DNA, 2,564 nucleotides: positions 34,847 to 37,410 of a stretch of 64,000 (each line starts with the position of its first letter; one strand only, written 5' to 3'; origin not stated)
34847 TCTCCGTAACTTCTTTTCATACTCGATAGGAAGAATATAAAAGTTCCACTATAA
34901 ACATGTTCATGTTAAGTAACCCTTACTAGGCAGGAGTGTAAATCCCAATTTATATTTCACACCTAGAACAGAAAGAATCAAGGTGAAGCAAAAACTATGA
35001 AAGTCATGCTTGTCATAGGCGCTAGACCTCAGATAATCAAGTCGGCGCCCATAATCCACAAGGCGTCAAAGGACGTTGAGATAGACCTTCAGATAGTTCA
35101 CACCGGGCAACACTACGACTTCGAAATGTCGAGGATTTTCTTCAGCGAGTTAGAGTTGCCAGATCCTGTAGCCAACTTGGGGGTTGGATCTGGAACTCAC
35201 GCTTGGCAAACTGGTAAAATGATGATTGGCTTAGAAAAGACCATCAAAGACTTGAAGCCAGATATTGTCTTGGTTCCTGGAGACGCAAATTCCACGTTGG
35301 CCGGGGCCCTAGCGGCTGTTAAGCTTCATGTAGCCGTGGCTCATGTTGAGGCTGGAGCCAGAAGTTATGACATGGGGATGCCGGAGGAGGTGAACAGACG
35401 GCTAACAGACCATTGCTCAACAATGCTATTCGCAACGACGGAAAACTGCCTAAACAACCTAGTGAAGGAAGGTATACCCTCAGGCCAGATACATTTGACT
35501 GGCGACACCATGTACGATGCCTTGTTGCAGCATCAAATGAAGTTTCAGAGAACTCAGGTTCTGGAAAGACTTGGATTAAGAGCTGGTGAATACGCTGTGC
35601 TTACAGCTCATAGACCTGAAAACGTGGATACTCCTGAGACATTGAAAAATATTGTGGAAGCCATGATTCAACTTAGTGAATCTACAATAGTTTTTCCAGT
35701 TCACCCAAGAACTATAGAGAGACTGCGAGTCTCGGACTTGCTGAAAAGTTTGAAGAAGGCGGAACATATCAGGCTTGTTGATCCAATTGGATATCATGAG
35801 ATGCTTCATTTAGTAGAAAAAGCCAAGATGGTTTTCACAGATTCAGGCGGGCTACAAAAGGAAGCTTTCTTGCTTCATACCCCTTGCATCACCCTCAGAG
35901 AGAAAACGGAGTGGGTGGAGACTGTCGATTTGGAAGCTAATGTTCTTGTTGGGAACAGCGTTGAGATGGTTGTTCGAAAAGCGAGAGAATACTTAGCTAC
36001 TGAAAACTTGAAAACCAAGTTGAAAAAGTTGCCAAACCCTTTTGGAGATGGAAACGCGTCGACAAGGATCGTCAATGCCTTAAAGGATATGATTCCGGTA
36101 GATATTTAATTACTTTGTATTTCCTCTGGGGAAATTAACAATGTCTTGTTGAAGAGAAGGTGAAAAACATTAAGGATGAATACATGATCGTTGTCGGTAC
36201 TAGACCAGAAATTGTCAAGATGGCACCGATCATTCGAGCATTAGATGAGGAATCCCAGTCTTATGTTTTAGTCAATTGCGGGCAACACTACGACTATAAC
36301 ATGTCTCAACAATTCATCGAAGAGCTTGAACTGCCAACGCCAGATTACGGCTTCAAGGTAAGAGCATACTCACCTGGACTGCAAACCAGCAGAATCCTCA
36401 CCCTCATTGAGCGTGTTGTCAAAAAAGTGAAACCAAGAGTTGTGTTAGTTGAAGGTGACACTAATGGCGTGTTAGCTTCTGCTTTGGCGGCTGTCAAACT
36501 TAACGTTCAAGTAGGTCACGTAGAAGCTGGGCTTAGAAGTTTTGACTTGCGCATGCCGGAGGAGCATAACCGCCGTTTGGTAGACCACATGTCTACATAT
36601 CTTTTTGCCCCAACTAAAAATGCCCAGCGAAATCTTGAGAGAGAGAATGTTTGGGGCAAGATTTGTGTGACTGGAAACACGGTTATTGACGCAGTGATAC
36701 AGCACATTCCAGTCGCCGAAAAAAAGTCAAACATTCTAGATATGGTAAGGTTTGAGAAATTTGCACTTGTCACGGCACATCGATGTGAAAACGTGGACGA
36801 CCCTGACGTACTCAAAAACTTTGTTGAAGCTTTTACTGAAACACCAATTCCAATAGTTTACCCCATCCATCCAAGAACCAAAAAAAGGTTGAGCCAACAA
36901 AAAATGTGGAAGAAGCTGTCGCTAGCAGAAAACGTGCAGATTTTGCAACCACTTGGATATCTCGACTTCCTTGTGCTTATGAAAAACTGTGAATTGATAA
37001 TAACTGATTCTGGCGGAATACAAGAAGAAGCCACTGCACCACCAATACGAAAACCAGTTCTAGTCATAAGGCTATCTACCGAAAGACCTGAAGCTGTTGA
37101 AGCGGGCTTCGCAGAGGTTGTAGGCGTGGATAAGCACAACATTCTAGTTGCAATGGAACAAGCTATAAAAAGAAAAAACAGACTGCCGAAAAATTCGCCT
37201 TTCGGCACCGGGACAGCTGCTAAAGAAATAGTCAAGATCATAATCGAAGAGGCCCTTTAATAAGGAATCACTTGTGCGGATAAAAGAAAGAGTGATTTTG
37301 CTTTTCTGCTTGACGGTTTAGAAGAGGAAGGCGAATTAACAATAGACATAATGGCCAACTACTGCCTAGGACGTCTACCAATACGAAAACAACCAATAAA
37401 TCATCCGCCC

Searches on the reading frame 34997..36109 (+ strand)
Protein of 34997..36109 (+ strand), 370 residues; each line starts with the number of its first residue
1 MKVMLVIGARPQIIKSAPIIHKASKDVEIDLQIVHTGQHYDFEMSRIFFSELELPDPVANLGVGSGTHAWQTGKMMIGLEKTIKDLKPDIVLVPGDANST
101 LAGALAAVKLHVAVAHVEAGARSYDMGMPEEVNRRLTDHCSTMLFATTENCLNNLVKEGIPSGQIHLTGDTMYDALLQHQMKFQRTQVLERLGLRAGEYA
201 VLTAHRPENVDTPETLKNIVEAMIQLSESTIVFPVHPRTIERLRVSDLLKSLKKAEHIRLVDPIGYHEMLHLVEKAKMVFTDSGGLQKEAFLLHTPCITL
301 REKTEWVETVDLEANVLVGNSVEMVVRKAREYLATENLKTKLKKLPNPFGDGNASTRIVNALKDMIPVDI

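Call 70: search_protein_families(library=pfam, max_evalue=0.00001, proteins=[window:34997-36109:+])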
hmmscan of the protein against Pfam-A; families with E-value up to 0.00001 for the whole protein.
window:34997-36109:+ (370 aa): 1 family
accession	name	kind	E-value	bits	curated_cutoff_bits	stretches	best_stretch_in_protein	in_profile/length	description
PF02350.25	Epimerase_2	-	5.7e-111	371.2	30.6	1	24-363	4-347/347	UDP-N-acetylglucosamine 2-epimerase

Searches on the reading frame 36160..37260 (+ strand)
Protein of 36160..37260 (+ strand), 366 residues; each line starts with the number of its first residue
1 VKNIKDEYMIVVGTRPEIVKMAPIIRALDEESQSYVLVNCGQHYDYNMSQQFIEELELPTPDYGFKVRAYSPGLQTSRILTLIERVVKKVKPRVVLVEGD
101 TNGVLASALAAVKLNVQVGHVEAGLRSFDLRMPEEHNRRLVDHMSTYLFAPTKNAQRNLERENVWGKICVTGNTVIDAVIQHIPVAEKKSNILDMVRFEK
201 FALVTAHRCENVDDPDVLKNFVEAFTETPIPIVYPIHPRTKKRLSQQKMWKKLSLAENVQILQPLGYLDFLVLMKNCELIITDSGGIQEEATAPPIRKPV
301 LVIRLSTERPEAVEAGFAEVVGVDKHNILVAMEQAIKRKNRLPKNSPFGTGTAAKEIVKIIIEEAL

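Call 70: search_protein_families(library=pfam, max_evalue=0.00001, proteins=[window:36160-37260:+])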
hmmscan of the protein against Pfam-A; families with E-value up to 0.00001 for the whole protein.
window:36160-37260:+ (366 aa): 1 family
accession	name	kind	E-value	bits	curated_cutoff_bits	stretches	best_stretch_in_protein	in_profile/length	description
PF02350.25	Epimerase_2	-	1.6e-101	340.1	30.6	1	27-361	2-346/347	UDP-N-acetylglucosamine 2-epimerase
